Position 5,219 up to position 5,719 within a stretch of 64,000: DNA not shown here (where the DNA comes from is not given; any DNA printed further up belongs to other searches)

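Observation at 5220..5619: Stand-alone highly expressed small-protein gene with a repeat-containing promoter and double terminator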

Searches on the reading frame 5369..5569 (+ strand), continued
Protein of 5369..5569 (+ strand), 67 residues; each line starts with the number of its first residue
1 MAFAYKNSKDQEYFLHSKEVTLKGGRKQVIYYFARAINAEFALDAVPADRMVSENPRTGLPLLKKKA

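Call 60: find_encoding_contigs(protein=P0046, flank=10000, max_places=1)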
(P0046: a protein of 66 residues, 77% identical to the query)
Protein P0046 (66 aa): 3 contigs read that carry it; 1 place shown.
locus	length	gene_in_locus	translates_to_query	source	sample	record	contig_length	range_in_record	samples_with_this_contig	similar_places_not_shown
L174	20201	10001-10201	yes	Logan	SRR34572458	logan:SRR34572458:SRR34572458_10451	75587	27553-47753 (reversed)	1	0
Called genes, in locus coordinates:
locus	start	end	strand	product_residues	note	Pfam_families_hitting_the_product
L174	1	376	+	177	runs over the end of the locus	PF06713:bPH_4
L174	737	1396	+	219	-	PF13462:Thioredoxin_4, PF01323:DSBA, PF13743:Thioredoxin_5 (weak)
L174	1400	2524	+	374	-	PF13742:tRNA_anti_2, PF01336:tRNA_anti-codon, PF02601:Exonuc_VII_L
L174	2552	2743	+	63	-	PF02609:Exonuc_VII_S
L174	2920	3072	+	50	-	-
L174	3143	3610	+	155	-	PF02502:LacAB_rpiB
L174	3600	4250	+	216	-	PF00834:Ribul_P_3_epim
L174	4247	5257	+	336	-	PF00044:Gp_dh_N, PF02800:Gp_dh_C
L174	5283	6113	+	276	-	PF00456:Transketolase_N, PF13292:DXP_synthase_N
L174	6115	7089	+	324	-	PF02779:Transket_pyr, PF02780:Transketolase_C, PF22613:Transketolase_C_1 (faint)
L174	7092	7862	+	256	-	PF01116:F_bP_aldolase (weak)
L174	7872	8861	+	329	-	PF00294:PfkB, PF08543:Phos_pyr_kin (weak)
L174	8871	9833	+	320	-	PF00389:2-Hacid_dh, PF02826:2-Hacid_dh_C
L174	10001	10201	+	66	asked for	-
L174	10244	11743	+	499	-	PF02397:Bac_transf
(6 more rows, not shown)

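Call 76: search_dna_similar(query=window:5369-5569:+, collection=phages, mode=protein, max_evalue=1)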
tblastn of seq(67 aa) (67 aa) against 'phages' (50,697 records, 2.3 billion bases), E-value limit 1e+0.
Records with a match: 1; places in all: 1; records where one place covers at least 80% of the query: 1.
Best place of each record, by identity: <60% 1.
By first word of the organism name: Caudoviricetes 1.
By host as written in the record: - 1.
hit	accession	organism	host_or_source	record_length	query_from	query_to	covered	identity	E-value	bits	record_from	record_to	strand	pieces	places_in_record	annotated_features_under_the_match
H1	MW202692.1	Caudoviricetes sp.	Manatee Spring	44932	1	65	97%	40.0%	1e-8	54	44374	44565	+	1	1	hypothetical protein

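Call 77: search_dna_similar(query=window:5369-5569:+, collection=plasmids, mode=protein, max_evalue=1)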
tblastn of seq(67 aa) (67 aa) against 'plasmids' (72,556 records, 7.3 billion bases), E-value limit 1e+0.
No match.

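Call 78: get_annotated_region(hit=H1, flank=6000)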
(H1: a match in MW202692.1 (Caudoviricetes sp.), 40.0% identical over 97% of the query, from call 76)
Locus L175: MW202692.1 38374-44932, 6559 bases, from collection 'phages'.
description: Podoviridae sp. isolate ctuNt529, complete genome.
organism: Caudoviricetes sp. (NCBI taxid 2832643)
taxonomy: Viruses; Duplodnaviria; Heunggongvirae; Uroviricota; Caudoviricetes
host: -; source: Manatee Spring; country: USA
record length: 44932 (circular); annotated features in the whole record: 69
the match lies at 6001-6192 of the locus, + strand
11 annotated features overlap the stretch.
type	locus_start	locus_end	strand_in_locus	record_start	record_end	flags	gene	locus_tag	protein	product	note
CDS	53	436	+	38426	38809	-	-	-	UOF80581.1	hypothetical protein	-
CDS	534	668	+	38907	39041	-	-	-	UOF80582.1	hypothetical protein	-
CDS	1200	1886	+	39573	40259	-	-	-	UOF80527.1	putative nucleotidyltransferase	-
CDS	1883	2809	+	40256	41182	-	-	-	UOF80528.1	ATP-dependent DNA ligase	-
CDS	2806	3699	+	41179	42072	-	-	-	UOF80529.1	polynucleotide kinase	-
CDS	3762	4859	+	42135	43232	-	-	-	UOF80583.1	hypothetical protein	-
CDS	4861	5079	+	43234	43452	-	-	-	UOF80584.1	hypothetical protein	-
CDS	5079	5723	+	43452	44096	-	-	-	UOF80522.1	phage associated protein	-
CDS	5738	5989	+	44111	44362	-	-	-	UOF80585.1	hypothetical protein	-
CDS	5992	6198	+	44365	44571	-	-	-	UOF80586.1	hypothetical protein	-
CDS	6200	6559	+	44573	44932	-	-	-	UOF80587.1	hypothetical protein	-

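Call 80: list_cluster_members(proteins=[window:5369-5569:+, P0048, P0103, P0111, P0118, P0071, P0037])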
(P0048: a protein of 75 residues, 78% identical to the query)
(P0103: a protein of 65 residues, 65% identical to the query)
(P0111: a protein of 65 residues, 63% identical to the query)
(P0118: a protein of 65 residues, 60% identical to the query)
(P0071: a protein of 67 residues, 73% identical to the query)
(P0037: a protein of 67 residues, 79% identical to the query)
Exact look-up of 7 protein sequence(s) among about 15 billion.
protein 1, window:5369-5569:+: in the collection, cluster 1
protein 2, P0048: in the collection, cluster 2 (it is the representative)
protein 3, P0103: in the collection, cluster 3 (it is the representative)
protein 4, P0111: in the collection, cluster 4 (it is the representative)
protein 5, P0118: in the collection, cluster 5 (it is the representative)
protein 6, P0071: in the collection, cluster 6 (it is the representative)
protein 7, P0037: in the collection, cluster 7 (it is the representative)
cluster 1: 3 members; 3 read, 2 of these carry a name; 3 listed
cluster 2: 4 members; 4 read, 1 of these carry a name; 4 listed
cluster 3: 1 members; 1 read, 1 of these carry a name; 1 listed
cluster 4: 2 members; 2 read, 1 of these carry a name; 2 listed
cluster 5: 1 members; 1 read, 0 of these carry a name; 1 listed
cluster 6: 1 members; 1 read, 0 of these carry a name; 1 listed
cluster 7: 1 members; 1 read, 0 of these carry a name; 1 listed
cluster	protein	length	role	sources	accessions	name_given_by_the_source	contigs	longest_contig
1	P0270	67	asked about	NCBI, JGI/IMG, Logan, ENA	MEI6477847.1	MAG: hypothetical protein WCO52_02570 [bacterium]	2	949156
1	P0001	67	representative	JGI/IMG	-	hypothetical protein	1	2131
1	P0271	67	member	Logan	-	-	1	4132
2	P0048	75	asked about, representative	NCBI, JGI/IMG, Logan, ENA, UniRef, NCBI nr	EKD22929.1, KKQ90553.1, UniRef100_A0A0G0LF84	MAG: hypothetical protein ACD_83C00183G0002 [uncultured bacterium] | Uncharacterized protein n=1 Tax=Berkelbacteria bacterium GW2011_GWA2_38_9 TaxID=1618334 ...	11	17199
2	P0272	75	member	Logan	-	-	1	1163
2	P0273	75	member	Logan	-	-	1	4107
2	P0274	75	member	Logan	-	-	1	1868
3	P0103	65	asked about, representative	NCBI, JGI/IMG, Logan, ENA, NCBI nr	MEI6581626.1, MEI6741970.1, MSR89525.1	MAG: hypothetical protein WCN86_02025 [bacterium] | hypothetical protein | hypothetical protein [Patescibacteria group bacterium]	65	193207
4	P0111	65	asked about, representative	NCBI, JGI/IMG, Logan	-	YHS domain-containing protein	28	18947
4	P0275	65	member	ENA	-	-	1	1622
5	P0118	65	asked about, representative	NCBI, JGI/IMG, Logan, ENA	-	-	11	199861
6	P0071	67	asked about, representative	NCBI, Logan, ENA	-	-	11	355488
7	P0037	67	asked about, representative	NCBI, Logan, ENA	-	-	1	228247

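Call 87: search_protein_families(library=pfam, proteins=[L172:2918-3076:+, L173:3902-4039:+, L175:5992-6195:+], max_evalue=0.01)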
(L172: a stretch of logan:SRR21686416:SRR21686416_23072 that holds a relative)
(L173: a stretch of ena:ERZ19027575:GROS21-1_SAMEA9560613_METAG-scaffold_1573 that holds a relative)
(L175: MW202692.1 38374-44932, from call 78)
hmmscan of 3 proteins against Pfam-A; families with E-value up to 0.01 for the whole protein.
L172:2918-3076:+ (53 aa): 0 families

L173:3902-4039:+ (46 aa): 0 families

L175:5992-6195:+ (68 aa): 0 families

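Call 90: search_protein_families(library=pfam, proteins=[P0202, P0210, P0211, P0175, P0193, P0130, P0228, P0162, P0192], max_evalue=1)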
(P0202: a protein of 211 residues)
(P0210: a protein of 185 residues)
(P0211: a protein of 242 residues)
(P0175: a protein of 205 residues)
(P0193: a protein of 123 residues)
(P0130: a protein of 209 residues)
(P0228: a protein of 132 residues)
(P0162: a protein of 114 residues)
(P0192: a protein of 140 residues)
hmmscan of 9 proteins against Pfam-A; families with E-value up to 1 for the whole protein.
P0202 (211 aa): 1 family
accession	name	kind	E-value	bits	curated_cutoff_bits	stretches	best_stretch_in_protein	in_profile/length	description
PF24554.1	DUF7603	-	0.076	14.2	27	1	38-104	38-104/110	Domain of unknown function (DUF7603)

P0210 (185 aa): 1 family
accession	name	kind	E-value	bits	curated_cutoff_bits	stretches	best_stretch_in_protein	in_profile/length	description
PF02813.19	Retro_M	-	0.12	13.3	25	1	42-84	18-61/86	Retroviral M domain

P0211 (242 aa): 4 families
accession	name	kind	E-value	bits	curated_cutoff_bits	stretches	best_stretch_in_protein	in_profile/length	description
PF10092.14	DUF2330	-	0.032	13.9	24.7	1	114-165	105-154/279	Uncharacterized protein conserved in bacteria (DUF2330)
PF05385.17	Adeno_E4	-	0.092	13.8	27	1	129-195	40-103/108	Mastadenovirus early E4 13 kDa protein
PF08448.16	PAS_4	-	0.26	12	23.1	1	155-214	48-106/110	PAS fold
PF24351.1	DUF7511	-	0.26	11.3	27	0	143-153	28-38/47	Domain of unknown function (DUF7511)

P0175 (205 aa): 0 families

P0193 (123 aa): 17 families
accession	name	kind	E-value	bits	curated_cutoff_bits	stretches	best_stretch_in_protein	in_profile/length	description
PF13374.12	TPR_10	-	4.1e-05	23.9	27.5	1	14-40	4-30/42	Tetratricopeptide repeat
PF13176.12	TPR_7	-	4.5e-05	23.6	27.9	1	14-40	1-29/36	Tetratricopeptide repeat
PF13432.12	TPR_16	-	9.9e-05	23.1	32.7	1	2-43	19-62/65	Tetratricopeptide repeat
PF14559.12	TPR_19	-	0.00011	22.9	25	1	5-42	16-55/68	Tetratricopeptide repeat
PF00515.34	TPR_1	-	0.00041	20.5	27.8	1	13-39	2-28/34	Tetratricopeptide repeat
PF13424.12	TPR_12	-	0.00052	20.6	30.1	1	14-40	47-73/77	Tetratricopeptide repeat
PF13181.12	TPR_8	-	0.0028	18.1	25.7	1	14-40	3-29/34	Tetratricopeptide repeat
PF13428.12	TPR_14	-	0.0037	18.3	23.5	1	17-46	6-35/44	Tetratricopeptide repeat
PF07719.23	TPR_2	-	0.0037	17.7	27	1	14-40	3-29/34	Tetratricopeptide repeat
PF07721.20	TPR_4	-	0.0073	17.3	27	1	14-37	3-26/26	Tetratricopeptide repeat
PF12688.13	TPR_5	-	0.038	14.7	24.2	2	2-39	23-65/119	Tetratrico peptide repeat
PF08448.16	PAS_4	-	0.086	13.5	23.1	1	21-95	43-106/110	PAS fold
PF13431.12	TPR_17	-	0.14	12.9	24.4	1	12-33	13-34/34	Tetratricopeptide repeat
PF25170.1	TPR_WDR35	-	0.16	12.3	27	1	15-41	7-33/68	WD repeat-containing protein 35, TPR repeats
PF19802.4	DUF6285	-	0.2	12.8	28.1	1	11-54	32-76/91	Domain of unknown function (DUF6285)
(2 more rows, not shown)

P0130 (209 aa): 0 families

P0228 (132 aa): 8 families
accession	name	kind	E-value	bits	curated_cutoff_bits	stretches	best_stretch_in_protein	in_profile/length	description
PF04120.17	Iron_permease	-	0.0051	17.1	25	1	1-68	8-75/128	Low affinity iron permease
PF15158.11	TMEM249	-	0.024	14.8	25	1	8-103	40-123/184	Cation channel sperm-associated auxiliary subunit TMEM249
PF06170.17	DUF983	-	0.084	13.7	22.6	1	8-50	30-73/85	Protein of unknown function (DUF983)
PF24838.2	8xMP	-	0.16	12.2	30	1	7-58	23-78/136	Octameric membrane protein family (8xMP)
PF04034.18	Ribo_biogen_C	-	0.19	11.9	29.9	1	20-66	52-95/127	Ribosome biogenesis protein, C-terminal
PF11241.13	DUF3043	-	0.25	11.8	25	1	4-54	77-128/171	Protein of unknown function (DUF3043)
PF10112.14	Halogen_Hydrol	-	0.27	11.6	29.8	1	10-61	4-49/191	5-bromo-4-chloroindolyl phosphate hydrolysis protein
PF13829.11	DUF4191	-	0.37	10.6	30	1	10-54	26-72/219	Domain of unknown function (DUF4191)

P0162 (114 aa): 0 families

P0192 (140 aa): 0 families
